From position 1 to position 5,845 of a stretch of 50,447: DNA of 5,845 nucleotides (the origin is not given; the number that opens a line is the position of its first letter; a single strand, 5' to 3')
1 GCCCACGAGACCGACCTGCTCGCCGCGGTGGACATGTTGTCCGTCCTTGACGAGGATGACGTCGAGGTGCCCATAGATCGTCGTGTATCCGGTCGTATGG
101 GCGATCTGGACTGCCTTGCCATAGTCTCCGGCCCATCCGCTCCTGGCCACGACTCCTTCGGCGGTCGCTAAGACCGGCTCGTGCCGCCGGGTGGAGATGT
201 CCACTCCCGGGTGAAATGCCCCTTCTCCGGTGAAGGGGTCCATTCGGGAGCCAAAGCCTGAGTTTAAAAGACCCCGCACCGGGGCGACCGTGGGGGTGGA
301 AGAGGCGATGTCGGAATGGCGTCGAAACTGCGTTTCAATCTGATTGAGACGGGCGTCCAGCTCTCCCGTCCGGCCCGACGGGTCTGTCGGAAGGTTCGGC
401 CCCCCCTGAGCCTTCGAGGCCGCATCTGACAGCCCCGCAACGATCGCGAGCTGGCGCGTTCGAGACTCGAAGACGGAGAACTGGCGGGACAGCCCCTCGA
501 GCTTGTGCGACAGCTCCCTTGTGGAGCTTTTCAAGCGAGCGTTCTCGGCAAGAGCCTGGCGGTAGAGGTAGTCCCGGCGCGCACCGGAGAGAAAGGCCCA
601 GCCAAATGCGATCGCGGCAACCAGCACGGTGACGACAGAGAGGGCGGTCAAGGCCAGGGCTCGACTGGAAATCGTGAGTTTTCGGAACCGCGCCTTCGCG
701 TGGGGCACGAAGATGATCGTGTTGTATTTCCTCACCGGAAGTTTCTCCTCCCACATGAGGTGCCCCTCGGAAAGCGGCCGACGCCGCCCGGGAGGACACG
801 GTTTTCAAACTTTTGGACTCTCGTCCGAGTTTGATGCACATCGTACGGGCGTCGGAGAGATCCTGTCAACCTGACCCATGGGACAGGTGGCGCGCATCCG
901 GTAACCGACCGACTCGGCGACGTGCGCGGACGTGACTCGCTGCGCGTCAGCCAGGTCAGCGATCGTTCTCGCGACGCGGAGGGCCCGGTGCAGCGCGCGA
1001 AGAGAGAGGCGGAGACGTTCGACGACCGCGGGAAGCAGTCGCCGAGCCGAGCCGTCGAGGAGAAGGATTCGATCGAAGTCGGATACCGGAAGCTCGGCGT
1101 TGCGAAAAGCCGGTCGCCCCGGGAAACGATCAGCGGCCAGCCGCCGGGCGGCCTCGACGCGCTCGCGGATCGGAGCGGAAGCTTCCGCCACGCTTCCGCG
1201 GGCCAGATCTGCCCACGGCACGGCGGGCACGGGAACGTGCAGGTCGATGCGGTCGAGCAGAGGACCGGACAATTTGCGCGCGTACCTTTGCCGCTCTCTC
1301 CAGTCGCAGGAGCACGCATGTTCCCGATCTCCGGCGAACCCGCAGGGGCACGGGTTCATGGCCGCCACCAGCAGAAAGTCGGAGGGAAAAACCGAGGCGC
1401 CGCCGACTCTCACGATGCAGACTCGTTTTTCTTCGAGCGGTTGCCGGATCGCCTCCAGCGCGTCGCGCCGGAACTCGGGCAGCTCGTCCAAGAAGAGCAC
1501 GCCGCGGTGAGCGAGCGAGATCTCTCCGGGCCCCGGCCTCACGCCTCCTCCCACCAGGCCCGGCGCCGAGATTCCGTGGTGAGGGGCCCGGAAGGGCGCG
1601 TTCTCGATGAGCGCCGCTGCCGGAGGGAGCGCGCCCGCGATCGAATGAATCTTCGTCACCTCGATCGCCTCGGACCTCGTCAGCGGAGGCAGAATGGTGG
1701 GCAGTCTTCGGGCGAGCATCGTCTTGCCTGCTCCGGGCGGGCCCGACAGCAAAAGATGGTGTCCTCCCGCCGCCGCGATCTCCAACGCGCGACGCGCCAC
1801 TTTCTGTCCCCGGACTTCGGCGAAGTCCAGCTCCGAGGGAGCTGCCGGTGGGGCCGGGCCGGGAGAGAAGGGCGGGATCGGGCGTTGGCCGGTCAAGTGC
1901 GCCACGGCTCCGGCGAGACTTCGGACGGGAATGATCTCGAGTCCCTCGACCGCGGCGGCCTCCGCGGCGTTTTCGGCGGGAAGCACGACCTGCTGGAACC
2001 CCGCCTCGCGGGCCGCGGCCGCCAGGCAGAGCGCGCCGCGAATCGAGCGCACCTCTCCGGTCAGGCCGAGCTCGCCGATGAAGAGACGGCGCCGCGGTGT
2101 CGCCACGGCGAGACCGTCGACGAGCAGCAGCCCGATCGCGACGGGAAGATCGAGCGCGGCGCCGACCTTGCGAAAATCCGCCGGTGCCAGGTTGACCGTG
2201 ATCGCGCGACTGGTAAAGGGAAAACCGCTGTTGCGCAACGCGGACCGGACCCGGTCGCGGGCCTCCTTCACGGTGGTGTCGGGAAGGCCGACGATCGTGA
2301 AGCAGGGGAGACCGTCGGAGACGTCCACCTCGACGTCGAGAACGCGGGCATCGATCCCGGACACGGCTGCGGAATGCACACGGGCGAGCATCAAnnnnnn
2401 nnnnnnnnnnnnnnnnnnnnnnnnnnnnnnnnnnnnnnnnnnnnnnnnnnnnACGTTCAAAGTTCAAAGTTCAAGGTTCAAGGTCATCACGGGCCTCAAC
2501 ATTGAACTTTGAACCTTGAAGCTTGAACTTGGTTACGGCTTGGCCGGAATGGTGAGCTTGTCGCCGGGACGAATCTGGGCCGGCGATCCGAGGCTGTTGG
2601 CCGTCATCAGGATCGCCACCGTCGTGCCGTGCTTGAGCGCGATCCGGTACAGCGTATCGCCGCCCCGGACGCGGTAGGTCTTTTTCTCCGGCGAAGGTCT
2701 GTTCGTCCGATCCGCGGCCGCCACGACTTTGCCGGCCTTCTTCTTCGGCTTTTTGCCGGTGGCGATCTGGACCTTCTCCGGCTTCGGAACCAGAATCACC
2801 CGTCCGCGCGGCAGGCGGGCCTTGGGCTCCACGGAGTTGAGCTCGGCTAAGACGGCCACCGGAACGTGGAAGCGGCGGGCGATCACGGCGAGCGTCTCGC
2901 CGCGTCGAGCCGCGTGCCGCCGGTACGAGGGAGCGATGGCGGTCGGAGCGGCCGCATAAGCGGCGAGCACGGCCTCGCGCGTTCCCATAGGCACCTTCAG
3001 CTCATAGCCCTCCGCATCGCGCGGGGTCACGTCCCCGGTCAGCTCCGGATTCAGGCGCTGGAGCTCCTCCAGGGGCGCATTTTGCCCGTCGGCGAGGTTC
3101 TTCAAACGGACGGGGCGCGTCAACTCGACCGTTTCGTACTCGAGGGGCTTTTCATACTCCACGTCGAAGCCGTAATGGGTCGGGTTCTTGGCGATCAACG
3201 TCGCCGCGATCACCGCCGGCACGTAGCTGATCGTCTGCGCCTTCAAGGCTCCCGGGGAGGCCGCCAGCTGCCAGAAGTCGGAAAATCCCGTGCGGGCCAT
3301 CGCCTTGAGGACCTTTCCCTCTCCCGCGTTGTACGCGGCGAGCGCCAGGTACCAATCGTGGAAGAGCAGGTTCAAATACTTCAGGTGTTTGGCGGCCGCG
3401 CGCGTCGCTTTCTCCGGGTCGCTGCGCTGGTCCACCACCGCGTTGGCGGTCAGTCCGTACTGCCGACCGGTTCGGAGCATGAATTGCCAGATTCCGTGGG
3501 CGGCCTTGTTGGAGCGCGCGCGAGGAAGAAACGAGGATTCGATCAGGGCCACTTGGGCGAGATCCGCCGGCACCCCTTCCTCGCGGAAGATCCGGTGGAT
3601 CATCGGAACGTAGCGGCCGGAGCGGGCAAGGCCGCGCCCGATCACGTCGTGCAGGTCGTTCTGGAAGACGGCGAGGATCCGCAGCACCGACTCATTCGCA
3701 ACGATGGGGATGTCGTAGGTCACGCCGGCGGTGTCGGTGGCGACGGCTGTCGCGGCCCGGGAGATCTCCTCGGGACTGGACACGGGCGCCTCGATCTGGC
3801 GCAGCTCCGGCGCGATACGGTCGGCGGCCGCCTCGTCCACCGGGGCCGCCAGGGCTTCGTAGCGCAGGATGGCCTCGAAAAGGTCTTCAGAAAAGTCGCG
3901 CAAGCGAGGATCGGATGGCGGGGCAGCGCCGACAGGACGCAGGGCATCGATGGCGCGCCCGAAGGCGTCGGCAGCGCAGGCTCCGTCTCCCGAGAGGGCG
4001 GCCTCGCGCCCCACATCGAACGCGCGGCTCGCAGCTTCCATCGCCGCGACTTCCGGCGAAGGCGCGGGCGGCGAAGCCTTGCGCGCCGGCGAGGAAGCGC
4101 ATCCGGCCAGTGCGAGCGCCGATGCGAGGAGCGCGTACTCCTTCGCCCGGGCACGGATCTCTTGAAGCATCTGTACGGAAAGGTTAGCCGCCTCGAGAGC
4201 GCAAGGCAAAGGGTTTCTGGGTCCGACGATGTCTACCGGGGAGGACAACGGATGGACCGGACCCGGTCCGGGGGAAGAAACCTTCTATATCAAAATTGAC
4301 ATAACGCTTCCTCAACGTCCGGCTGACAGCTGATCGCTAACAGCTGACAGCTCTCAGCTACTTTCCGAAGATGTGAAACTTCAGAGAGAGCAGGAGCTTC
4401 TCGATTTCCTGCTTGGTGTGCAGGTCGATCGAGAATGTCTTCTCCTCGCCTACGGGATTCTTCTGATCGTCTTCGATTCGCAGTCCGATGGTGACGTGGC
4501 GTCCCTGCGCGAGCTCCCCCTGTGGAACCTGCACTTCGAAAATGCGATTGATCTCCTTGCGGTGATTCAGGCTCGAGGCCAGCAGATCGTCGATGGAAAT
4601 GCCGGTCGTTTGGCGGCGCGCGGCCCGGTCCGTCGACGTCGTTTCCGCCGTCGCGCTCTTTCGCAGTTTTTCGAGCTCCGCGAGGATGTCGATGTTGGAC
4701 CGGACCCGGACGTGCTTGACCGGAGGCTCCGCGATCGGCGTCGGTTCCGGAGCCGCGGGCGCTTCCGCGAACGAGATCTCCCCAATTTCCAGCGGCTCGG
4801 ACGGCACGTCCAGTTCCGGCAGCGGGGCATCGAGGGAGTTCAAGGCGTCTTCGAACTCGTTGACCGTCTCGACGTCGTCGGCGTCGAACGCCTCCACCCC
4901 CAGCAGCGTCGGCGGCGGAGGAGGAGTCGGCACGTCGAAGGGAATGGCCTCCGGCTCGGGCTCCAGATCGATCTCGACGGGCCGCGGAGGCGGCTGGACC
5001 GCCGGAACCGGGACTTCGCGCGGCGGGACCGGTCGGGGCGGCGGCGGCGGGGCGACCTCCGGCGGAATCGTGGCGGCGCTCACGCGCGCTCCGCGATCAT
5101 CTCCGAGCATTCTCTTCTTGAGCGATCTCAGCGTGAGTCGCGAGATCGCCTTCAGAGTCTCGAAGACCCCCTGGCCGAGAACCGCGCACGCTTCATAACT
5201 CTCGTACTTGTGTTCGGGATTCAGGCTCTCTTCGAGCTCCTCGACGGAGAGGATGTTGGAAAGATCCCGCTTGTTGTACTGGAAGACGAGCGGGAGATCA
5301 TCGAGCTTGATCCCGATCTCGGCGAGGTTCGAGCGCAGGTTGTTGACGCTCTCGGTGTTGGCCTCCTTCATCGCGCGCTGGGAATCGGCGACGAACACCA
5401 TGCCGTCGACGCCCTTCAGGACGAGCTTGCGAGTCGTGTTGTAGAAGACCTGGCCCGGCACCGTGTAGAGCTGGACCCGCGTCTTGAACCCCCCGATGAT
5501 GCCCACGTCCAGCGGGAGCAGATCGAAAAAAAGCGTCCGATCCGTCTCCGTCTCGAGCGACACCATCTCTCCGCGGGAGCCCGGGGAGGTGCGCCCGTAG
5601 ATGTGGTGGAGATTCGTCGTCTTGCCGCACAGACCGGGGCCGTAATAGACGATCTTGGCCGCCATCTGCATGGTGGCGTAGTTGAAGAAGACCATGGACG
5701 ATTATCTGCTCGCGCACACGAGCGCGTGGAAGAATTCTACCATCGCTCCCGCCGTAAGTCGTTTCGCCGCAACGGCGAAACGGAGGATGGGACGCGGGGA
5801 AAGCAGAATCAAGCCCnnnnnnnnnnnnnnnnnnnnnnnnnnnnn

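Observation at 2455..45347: Gene boundaries are punctuated by stop-to-start hairpins made of tandem 7-mers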

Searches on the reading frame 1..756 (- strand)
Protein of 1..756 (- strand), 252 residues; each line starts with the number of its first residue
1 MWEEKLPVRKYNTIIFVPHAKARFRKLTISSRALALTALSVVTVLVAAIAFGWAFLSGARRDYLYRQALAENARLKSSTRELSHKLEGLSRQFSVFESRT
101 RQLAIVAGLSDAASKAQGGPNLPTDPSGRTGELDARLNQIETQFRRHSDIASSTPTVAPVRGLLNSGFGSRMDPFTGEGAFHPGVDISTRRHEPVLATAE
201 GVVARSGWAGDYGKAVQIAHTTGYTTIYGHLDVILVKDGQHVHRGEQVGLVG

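Call 22: search_protein_families(library=pfam, proteins=[window:1-756:-])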
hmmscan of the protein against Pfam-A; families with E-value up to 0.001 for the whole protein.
window:1-756:- (252 aa): 1 family
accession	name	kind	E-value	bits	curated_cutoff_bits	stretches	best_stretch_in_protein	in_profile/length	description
PF01551.29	Peptidase_M23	-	2.2e-21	76.3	28.7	1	181-252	2-73/96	Peptidase family M23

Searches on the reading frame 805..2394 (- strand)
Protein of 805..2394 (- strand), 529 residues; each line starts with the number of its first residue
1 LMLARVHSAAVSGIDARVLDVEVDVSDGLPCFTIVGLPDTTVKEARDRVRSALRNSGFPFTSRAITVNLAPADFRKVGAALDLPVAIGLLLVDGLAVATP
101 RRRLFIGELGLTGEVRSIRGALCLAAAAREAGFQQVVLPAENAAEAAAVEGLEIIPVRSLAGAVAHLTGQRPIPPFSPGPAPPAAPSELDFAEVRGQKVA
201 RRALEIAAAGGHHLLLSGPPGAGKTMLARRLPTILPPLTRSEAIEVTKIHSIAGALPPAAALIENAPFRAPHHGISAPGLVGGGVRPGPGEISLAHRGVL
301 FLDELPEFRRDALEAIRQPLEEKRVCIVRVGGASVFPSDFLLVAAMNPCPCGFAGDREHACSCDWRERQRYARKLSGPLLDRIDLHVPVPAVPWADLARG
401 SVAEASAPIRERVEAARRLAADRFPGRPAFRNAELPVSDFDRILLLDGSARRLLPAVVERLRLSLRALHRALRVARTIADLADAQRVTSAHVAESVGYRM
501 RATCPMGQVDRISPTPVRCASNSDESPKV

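Call 22: search_protein_families(library=pfam, proteins=[window:805-2394:-])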
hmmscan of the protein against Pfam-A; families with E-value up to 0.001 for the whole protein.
window:805-2394:- (529 aa): 9 families
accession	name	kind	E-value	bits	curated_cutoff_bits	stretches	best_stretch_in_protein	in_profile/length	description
PF01078.27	Mg_chelatase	-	1.4e-89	299.4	20.3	1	190-394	1-204/207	Magnesium chelatase, subunit ChlI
PF13541.12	ChlI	-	5.7e-42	142.9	27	1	21-142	1-121/121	Subunit ChlI of Mg-chelatase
PF13335.12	Mg_chelatase_C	-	1.6e-25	89.9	26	1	404-499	2-94/94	Magnesium chelatase, subunit ChlI C-terminal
PF07728.20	AAA_5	-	7.1e-09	36.2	22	0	298-350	68-125/139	AAA domain (dynein-related subfamily)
PF00158.32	Sigma54_activat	-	1.9e-07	31.4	20.2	1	202-347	13-142/168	Sigma-54 interaction domain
PF13401.12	AAA_22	-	8.7e-06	26.5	27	0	212-237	6-31/130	AAA domain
PF13191.12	AAA_16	-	0.00028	21.9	32.6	1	201-246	13-63/167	AAA ATPase domain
PF05496.18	RuvB_N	-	0.00051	20.3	27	0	211-229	33-51/159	Holliday junction DNA helicase RuvB P-loop domain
PF00493.29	MCM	-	0.00068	19.3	23.3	0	290-357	115-182/224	MCM P-loop domain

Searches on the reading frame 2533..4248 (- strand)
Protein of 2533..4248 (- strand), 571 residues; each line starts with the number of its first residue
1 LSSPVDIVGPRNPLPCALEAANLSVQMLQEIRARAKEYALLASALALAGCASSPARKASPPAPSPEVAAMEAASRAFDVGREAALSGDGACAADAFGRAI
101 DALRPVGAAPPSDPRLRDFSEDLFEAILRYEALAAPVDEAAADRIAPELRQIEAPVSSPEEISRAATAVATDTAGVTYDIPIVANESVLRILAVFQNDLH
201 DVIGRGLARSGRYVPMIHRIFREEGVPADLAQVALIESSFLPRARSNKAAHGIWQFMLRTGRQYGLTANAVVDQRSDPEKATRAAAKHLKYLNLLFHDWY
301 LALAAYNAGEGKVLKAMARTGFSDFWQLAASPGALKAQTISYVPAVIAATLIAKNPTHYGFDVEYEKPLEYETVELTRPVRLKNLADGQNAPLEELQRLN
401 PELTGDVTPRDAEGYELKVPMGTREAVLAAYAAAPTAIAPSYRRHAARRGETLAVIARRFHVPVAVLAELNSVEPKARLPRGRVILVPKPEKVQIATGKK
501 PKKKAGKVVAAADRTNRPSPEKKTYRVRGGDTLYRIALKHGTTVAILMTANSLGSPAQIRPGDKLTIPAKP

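Call 22: search_protein_families(library=pfam, proteins=[window:2533-4248:-])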
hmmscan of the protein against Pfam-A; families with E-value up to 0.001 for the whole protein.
window:2533-4248:- (571 aa): 2 families
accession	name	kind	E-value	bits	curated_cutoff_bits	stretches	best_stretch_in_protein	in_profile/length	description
PF01464.25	SLT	-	6.8e-24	84.1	21.3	1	226-327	13-115/117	Transglycosylase SLT domain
PF01476.26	LysM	-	4.8e-22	78.1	20.9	2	525-568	1-43/43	LysM domain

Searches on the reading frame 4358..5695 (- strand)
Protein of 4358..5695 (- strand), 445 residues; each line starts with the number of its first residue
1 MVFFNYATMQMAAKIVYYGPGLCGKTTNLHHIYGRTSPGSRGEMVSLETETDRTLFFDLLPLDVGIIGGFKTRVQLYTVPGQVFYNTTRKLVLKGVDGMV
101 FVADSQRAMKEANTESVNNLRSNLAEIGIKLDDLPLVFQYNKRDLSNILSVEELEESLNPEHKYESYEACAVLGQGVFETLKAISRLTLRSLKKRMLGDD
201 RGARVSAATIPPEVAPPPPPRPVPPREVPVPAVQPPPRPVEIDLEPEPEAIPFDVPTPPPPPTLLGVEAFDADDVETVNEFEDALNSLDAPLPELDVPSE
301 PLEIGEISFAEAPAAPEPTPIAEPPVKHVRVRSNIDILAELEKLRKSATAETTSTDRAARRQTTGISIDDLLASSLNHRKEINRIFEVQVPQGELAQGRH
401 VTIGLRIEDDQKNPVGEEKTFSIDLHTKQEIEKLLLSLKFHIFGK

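Call 22: search_protein_families(library=pfam, proteins=[window:4358-5695:-])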
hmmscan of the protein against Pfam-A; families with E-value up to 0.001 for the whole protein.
window:4358-5695:- (445 aa): 1 family
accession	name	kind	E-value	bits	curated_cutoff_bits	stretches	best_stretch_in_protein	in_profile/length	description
PF00025.27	Arf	-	9.9e-06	25.6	22.3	1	73-185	59-171/174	ADP-ribosylation factor family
